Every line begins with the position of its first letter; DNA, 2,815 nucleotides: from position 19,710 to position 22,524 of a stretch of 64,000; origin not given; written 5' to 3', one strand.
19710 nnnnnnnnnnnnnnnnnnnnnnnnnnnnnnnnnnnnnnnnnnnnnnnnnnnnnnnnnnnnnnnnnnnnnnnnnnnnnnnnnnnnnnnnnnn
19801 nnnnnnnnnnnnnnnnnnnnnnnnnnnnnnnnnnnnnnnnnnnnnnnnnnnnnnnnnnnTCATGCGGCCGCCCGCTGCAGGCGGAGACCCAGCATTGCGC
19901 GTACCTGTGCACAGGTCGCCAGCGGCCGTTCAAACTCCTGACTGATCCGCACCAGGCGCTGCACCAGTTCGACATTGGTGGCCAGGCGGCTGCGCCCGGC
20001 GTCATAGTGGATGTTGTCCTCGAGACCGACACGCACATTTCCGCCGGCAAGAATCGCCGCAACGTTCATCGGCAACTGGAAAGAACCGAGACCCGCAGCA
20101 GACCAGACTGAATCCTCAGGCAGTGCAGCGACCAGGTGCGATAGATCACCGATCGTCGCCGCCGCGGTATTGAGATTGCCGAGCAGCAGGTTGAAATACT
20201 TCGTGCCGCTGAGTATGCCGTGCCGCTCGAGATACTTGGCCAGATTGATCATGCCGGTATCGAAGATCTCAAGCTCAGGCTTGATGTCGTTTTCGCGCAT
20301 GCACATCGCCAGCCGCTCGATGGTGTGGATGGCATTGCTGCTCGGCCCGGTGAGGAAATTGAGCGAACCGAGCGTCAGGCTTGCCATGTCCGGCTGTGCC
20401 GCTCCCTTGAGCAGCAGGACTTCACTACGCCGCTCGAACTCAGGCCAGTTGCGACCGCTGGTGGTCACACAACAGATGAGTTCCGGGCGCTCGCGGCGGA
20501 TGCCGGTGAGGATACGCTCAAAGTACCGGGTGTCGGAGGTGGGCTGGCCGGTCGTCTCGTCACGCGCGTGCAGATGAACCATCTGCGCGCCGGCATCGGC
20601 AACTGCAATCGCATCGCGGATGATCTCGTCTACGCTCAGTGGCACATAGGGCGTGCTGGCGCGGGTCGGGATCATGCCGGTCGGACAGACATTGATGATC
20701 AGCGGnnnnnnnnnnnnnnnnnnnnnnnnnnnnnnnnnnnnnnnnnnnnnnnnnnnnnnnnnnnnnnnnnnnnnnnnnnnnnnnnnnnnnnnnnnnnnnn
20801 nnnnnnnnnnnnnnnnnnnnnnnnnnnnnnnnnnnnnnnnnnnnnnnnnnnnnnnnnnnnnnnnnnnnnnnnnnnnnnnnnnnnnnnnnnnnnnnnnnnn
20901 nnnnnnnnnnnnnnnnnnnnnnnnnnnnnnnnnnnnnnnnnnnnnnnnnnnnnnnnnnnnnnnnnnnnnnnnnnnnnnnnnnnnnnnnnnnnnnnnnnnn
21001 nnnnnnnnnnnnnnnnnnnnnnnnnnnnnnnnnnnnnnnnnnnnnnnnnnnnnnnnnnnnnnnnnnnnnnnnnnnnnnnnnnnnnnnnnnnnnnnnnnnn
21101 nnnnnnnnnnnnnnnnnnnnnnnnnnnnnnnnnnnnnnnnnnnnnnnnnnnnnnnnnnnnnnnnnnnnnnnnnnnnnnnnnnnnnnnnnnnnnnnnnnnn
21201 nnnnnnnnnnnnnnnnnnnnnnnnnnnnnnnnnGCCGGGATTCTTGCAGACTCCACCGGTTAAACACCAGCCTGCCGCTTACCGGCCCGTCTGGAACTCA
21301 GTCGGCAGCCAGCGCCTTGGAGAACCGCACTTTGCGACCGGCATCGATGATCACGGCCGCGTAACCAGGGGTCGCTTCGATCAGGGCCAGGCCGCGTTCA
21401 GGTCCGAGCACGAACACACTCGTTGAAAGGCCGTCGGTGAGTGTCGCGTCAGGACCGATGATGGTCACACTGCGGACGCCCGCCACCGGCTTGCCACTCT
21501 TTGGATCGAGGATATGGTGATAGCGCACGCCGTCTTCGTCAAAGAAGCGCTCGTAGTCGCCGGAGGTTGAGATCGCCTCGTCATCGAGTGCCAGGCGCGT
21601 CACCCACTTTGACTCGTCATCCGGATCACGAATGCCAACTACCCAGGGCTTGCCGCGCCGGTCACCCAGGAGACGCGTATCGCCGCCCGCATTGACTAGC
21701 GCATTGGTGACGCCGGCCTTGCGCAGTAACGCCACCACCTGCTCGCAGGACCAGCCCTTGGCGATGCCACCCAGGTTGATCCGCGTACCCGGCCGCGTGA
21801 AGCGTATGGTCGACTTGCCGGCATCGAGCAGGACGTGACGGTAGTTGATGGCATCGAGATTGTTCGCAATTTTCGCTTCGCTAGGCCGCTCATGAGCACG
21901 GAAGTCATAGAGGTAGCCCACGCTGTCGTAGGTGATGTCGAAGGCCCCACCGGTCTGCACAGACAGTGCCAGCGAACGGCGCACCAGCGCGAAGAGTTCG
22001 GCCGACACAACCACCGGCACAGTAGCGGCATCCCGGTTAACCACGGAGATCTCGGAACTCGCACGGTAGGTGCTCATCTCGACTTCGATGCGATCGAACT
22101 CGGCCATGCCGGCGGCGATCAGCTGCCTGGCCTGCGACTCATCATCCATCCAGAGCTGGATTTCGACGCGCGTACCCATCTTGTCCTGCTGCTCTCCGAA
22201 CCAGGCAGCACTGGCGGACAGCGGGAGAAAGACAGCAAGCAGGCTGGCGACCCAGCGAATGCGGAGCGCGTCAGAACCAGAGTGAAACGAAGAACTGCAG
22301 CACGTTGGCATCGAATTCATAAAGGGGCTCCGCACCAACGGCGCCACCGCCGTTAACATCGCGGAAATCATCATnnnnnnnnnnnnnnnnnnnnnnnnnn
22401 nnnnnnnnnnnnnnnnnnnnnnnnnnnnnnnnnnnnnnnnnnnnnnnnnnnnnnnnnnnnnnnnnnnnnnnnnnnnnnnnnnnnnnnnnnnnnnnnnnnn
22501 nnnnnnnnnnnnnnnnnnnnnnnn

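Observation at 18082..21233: Translationally coupled GNAT-BKACE fusion and truncated cyanophycin-synthetase-like ATP-grasp: candidate pathway for an N-acetylated amino-acid/peptide metabolite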

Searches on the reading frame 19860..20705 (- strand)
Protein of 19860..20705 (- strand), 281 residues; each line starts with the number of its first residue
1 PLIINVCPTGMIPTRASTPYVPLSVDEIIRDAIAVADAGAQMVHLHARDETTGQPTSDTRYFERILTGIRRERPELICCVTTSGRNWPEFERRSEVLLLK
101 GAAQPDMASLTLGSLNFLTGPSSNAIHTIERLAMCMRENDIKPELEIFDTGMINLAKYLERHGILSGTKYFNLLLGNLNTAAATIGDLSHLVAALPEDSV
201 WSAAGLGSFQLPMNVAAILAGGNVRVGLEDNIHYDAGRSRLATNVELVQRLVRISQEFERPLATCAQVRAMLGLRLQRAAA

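Call 49: search_solved_structures(query=window:19860-20705:-, max_evalue=1e-35, show_alignments=5)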
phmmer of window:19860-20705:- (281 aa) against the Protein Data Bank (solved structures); distinct sequences matched with E-value up to 1e-35: 5.
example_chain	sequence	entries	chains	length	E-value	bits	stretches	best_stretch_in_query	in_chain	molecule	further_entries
3fa5_A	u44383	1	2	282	2.8e-47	164.7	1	1-276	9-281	protein of unknown function (DUF849)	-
3lot_A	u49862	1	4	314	8e-44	153.3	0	124-275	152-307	uncharacterized protein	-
3no5_A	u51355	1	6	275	1.5e-43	152.4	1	1-274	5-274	Uncharacterized protein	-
2y7d_A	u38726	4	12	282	1.6e-42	149.1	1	1-274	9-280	3-KETO-5-AMINOHEXANOATE CLEAVAGE ENZYME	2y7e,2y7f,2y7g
3chv_A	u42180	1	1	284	2.7e-41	145.1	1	1-275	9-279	Prokaryotic domain of unknown function (DUF849) with a TIM barrel fold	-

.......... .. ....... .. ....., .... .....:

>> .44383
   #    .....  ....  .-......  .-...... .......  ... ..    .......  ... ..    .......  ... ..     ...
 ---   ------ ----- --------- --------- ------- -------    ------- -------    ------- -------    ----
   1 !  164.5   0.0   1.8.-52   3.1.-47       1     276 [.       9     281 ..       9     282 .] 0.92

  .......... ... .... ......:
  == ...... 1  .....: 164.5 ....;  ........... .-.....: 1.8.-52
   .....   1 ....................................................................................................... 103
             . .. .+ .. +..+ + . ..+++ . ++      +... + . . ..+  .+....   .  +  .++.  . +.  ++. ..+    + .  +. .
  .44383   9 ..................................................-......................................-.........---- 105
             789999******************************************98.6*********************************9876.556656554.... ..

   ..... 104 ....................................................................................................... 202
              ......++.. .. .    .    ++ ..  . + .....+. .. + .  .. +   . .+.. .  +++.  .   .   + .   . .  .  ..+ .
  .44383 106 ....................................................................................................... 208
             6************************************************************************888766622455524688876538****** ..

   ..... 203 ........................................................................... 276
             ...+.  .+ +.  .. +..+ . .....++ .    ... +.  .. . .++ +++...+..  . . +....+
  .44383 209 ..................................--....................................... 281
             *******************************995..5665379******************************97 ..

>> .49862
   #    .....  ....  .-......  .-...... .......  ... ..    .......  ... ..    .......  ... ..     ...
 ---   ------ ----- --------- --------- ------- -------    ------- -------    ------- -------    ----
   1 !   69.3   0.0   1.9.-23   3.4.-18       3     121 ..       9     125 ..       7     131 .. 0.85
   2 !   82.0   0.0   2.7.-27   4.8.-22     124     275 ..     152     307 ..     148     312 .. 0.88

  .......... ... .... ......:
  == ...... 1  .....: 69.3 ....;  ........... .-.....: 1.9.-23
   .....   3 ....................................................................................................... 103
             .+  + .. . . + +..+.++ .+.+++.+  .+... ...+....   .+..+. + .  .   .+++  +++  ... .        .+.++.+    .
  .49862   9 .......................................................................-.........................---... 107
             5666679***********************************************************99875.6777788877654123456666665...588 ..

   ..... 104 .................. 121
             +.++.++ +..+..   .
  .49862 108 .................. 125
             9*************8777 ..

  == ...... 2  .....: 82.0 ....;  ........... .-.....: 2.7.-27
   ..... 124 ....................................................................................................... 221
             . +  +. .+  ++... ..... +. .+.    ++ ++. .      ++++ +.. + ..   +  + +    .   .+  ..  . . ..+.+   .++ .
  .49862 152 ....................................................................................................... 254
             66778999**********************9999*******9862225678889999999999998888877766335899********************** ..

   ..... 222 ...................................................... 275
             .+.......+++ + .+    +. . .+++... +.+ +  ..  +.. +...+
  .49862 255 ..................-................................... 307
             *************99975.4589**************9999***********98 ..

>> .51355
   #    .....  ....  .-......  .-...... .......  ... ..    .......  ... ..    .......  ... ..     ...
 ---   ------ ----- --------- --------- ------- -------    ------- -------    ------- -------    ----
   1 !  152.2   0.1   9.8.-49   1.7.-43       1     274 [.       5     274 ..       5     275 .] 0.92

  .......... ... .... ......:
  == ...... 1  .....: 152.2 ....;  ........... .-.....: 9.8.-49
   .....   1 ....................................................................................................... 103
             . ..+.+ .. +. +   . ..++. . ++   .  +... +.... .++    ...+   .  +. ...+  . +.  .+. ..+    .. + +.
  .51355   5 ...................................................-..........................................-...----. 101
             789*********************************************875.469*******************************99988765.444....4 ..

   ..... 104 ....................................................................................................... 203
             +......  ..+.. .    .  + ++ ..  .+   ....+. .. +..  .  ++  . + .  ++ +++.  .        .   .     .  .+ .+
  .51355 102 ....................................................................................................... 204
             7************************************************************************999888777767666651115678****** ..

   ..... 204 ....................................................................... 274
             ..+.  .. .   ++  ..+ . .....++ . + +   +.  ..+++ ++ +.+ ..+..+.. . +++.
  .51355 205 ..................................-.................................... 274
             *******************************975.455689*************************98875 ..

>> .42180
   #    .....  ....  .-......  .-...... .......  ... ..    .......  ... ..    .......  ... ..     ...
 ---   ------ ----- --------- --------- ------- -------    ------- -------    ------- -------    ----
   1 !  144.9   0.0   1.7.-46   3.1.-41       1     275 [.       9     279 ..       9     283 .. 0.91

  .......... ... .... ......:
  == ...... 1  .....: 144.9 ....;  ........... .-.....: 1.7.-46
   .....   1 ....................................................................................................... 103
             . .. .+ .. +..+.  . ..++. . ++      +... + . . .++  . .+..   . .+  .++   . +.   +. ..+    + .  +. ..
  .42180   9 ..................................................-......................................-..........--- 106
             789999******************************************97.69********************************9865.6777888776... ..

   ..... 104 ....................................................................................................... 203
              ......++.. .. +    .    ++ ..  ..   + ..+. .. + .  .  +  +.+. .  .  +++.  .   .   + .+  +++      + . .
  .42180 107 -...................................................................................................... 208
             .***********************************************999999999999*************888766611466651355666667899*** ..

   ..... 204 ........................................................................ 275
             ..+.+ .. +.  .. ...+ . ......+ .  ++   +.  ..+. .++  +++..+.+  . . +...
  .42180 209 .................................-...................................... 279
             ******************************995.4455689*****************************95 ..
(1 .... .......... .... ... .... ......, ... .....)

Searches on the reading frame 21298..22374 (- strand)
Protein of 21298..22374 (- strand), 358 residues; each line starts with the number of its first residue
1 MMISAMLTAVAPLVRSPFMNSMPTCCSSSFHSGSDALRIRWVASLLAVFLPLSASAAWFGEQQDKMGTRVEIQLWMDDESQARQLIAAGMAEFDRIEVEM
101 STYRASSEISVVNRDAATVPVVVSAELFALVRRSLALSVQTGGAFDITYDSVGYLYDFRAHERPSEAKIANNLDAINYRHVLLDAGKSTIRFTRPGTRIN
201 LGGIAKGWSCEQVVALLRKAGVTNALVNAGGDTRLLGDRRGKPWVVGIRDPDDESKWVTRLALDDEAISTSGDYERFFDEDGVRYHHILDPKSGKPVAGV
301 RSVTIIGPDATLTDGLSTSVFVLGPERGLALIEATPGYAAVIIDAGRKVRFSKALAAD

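Call 8: search_protein_families(library=pfam, proteins=[window:21298-22374:-], max_evalue=0.001)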
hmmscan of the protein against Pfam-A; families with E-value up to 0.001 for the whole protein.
window:21298-22374:- (358 aa): 1 family
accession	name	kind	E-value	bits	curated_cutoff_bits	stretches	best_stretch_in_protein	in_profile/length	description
PF02424.20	ApbE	-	6.6e-84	282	25.6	1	66-341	1-265/266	ApbE family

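Call 9: search_protein_families(library=ncbifam, proteins=[window:21298-22374:-], max_evalue=0.00001)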
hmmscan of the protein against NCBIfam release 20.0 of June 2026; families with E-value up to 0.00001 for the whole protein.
window:21298-22374:- (358 aa): 1 family
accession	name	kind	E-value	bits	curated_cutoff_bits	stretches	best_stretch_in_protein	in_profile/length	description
NF007774.0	PRK10461.1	equivalog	5e-38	130.9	498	1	64-334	40-319/351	FAD:protein FMN transferase ApbE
